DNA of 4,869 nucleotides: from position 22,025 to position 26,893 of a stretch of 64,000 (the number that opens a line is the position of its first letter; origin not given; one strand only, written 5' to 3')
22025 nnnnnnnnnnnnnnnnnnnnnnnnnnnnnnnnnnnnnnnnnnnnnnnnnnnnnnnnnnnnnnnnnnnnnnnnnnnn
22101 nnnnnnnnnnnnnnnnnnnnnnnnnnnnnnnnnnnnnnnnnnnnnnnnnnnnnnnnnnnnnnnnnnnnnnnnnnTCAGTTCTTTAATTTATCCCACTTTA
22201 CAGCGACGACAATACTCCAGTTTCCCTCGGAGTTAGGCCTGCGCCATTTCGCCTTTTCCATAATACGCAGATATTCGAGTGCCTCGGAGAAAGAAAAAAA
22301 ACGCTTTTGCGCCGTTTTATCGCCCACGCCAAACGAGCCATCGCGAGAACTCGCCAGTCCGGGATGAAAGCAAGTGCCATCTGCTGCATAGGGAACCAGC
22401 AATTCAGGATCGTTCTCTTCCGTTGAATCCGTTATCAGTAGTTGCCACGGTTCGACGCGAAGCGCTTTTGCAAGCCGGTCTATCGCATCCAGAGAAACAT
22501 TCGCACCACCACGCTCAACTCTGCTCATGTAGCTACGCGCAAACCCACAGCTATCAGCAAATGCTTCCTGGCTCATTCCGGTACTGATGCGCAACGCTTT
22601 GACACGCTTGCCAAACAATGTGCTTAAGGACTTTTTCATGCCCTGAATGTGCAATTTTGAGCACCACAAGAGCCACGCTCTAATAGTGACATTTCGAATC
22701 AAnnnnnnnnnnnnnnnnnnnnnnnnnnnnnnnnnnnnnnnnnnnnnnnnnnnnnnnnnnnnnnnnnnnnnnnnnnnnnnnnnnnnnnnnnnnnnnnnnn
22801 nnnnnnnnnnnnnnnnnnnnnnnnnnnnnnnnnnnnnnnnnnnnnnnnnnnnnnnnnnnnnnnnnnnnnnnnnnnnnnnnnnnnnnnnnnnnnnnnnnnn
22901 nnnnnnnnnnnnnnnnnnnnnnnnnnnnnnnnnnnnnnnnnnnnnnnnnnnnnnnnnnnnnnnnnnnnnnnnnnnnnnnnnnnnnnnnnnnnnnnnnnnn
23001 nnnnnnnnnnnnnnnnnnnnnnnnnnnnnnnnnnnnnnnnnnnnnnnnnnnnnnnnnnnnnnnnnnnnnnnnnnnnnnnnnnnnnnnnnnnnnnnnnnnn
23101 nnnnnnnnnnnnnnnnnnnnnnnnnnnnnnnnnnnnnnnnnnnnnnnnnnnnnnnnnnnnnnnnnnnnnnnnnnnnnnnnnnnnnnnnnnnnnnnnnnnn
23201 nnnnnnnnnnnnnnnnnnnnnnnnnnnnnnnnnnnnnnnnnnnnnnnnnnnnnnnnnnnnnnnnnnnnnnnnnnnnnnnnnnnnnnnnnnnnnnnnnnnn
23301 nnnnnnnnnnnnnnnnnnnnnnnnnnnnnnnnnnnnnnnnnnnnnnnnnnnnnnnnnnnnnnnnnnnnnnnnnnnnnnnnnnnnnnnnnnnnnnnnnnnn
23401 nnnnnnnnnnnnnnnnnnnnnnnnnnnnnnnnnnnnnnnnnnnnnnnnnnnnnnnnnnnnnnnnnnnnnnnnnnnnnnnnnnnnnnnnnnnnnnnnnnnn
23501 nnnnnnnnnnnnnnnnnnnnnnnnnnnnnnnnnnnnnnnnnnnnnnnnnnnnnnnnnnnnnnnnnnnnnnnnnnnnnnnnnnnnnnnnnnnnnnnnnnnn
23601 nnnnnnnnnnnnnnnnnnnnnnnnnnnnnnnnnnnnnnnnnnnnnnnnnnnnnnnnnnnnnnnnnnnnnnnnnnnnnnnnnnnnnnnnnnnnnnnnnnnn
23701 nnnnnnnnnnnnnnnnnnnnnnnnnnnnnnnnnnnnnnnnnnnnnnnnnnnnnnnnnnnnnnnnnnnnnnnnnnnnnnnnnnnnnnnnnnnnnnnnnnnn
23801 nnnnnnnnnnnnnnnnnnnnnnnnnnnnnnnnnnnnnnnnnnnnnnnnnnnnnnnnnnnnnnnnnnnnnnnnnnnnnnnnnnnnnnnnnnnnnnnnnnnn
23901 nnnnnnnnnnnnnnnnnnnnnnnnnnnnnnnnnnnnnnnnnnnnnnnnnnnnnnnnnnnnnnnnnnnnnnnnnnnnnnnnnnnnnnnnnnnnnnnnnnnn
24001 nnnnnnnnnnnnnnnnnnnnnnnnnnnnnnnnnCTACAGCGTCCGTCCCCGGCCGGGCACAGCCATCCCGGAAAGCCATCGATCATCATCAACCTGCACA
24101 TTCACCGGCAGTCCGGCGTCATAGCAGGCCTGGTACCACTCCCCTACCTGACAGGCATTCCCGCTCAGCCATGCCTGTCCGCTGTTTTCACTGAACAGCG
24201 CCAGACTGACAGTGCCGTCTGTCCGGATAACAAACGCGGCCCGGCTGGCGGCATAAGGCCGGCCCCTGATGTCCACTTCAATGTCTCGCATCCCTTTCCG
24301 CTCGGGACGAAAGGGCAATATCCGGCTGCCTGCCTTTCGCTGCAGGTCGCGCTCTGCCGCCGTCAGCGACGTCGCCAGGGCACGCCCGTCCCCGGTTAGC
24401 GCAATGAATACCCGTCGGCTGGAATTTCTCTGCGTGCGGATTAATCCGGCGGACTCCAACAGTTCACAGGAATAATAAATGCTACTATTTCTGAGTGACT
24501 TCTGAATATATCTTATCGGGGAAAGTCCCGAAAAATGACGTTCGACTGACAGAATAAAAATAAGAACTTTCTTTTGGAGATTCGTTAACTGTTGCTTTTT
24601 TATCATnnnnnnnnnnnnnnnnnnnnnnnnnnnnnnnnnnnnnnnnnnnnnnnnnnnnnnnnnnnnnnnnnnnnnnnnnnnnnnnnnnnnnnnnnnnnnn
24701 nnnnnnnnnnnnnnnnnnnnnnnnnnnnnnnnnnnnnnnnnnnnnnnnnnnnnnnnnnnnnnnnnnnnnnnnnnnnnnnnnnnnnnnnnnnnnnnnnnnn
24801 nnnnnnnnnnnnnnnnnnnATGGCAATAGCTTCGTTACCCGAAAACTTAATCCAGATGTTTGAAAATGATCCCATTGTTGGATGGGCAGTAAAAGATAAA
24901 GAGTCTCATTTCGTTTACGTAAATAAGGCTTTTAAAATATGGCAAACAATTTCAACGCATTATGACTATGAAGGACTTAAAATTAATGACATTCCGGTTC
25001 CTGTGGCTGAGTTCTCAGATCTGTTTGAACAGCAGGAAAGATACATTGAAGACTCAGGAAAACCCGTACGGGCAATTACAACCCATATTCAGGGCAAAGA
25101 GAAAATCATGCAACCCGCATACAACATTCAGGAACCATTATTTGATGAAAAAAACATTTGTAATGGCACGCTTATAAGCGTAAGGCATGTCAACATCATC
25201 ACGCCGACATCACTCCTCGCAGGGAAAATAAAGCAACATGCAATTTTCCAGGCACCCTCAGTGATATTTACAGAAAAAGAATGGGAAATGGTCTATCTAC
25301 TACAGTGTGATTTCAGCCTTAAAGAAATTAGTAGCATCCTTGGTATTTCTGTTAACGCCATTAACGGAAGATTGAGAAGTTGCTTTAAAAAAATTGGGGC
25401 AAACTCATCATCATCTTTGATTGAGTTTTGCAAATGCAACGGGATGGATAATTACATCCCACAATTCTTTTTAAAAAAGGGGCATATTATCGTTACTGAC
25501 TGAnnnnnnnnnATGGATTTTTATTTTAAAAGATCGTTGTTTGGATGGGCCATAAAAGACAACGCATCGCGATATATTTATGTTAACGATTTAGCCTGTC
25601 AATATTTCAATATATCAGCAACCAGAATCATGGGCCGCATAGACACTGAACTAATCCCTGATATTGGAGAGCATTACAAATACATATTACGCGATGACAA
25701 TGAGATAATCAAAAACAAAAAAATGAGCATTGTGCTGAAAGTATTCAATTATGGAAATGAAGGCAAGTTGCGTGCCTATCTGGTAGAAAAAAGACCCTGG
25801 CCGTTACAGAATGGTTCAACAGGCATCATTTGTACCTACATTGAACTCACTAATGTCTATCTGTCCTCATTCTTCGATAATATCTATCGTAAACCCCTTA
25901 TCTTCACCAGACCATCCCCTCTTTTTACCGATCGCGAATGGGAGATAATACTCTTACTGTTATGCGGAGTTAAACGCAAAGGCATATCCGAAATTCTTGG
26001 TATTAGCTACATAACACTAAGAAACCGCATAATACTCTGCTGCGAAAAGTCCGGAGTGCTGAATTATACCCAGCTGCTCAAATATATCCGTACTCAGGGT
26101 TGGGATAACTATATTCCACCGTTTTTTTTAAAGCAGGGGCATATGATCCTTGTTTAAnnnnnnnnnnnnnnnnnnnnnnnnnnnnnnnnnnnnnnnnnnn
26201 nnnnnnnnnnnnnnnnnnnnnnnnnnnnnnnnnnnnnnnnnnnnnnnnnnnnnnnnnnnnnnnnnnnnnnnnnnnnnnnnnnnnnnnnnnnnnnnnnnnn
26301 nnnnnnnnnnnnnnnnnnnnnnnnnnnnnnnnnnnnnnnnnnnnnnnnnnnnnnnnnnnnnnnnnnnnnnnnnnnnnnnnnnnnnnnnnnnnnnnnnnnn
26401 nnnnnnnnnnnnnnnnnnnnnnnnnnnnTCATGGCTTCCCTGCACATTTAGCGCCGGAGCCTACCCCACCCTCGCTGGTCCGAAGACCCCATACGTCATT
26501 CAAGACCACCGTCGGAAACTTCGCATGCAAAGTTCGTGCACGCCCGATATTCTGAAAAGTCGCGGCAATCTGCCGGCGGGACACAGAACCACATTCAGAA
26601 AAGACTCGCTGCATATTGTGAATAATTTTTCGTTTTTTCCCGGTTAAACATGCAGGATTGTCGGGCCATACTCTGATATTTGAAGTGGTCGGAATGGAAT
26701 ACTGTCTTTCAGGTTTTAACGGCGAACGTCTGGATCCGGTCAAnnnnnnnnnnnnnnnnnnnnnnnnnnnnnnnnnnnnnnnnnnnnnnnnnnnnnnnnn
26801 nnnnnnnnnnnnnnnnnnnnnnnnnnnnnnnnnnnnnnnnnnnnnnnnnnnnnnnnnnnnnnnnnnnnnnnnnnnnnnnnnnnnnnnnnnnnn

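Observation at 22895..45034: Three near-identical copies of a ~68%-GC SDR gene cassette, each beside a divergent DicA-like repressor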

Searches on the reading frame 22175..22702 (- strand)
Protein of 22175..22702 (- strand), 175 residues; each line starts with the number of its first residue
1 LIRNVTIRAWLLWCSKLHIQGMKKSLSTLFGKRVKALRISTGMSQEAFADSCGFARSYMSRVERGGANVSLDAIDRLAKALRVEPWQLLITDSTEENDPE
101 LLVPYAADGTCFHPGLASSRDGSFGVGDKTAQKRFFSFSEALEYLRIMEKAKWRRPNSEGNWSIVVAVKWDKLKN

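Call 11: search_protein_families(library=pfam, proteins=[window:22175-22702:-], max_evalue=0.01)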
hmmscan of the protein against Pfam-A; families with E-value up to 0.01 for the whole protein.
window:22175-22702:- (175 aa): 3 families
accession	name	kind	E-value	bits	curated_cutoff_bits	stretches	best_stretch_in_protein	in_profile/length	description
PF13560.12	HTH_31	-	1.4e-12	48.2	27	1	30-85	2-58/64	Helix-turn-helix domain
PF01381.28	HTH_3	-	2.8e-10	40.5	23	1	34-85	1-52/55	Helix-turn-helix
PF13443.12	HTH_26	-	2.6e-05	24.8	22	1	37-91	5-60/63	Cro/C1-type HTH DNA-binding domain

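Call 101: search_protein_families(library=ncbifam, proteins=[window:22175-22639:-], max_evalue=0.001)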
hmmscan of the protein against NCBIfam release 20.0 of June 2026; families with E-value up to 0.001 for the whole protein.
window:22175-22639:- (154 aa): 10 families
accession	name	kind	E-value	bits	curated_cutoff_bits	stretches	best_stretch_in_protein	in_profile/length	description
NF006015.0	PRK08154.1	subfamily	1.1e-10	41.2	204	1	4-80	26-102/314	anaerobic benzoate catabolism transcriptional regulator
NF041951.1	phage_RstR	subfamily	3.8e-10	40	80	1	9-80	3-74/108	RstR family transcriptional repressor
NF047948.1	male_kill_WMK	equivalog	1e-07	31.8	300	1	3-77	157-231/300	WO male-killing family protein Wmk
TIGR03070.1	couple_hipB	subfamily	8e-07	28.9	71.65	1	9-60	3-54/58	type II toxin-antitoxin system Y4mF family antitoxin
NF041575.1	antitoxPezA_Strep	equivalog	5.7e-06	26.4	290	1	9-62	2-55/158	type II toxin-antitoxin system antitoxin PezA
NF010465.0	PRK13890.1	equivalog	5.2e-05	23.3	96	1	16-69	13-65/121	conjugal transfer protein TrbA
NF046032.1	TransRegSlrRBacil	equivalog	0.00012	22.2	250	1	9-68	2-62/149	HTH-type transcriptional regulator SlrR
TIGR00270.2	TIGR00270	equivalog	0.00036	20.4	110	1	8-63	75-130/159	multiprotein bridging factor aMBF1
NF007257.0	PRK09706.1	subfamily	0.00046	20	101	1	8-77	5-74/135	transcriptional repressor DicA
TIGR03830.1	CxxCG_CxxCG_HTH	subfamily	0.0005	19.9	61.8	1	6-64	63-120/127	type II TA system antitoxin MqsA family protein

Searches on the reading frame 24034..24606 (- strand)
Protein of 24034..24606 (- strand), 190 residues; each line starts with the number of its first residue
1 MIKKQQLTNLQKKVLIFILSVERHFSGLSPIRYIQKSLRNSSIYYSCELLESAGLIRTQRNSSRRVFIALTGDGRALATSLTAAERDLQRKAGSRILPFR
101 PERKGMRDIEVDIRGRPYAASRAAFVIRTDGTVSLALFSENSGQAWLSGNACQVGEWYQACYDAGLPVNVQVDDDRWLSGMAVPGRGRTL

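Call 11: search_protein_families(library=pfam, proteins=[window:24034-24606:-], max_evalue=0.01)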
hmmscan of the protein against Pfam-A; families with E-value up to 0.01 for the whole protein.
window:24034-24606:- (190 aa): 0 families

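Call 100: search_protein_families(library=padloc, proteins=[window:24034-24606:-], max_evalue=0.001)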
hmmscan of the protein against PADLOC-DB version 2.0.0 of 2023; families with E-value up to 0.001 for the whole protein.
window:24034-24606:- (190 aa): 0 families

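Call 101: search_protein_families(library=ncbifam, proteins=[window:24034-24606:-], max_evalue=0.001)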
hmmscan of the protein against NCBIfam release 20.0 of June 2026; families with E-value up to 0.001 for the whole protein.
window:24034-24606:- (190 aa): 0 families

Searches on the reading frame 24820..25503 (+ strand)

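Call 11: search_protein_families(library=pfam, proteins=[window:24820-25503:+], max_evalue=0.01)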
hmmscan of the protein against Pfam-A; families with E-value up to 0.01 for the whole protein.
window:24820-25503:+ (227 aa): 3 families
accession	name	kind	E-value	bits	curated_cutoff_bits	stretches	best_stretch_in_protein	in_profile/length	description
PF00196.25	GerE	-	1.8e-05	24.7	23.5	1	149-202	2-55/57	Bacterial regulatory proteins, luxR family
PF08281.18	Sigma70_r4_2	-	0.0013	18.7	25.7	1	162-185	24-47/54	Sigma-70, region 4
PF13384.12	HTH_23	-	0.002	18.3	24.6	1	154-193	7-45/50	Homeodomain-like domain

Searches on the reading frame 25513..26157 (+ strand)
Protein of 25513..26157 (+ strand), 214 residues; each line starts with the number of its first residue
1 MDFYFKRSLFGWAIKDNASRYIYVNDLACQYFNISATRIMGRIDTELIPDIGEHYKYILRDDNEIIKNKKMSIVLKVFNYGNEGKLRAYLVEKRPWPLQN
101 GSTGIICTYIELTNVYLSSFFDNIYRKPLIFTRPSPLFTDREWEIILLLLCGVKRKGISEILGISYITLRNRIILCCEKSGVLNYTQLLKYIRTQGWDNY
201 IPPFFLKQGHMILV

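Call 11: search_protein_families(library=pfam, proteins=[window:25513-26157:+], max_evalue=0.01)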
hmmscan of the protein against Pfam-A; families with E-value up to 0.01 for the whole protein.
window:25513-26157:+ (214 aa): 4 families
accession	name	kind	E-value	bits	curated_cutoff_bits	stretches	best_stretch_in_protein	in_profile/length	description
PF08448.16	PAS_4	-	2.1e-09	38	23.1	1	8-115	4-108/110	PAS fold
PF00196.25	GerE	-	0.00041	20.4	23.5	1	138-172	3-37/57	Bacterial regulatory proteins, luxR family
PF13384.12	HTH_23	-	0.00049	20.3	24.6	1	140-173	5-37/50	Homeodomain-like domain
PF22140.1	VipD-like_C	-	0.0064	17.3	27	0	63-93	75-105/137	VipD-like, C-terminal domain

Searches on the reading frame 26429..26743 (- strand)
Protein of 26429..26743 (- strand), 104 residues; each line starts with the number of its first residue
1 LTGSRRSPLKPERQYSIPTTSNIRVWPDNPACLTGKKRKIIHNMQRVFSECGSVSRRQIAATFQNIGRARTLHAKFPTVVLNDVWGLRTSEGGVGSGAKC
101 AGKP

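Call 19: search_protein_families(library=pfam, proteins=[window:26429-26743:-], max_evalue=0.01)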
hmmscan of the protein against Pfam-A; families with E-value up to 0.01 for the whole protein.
window:26429-26743:- (104 aa): 0 families
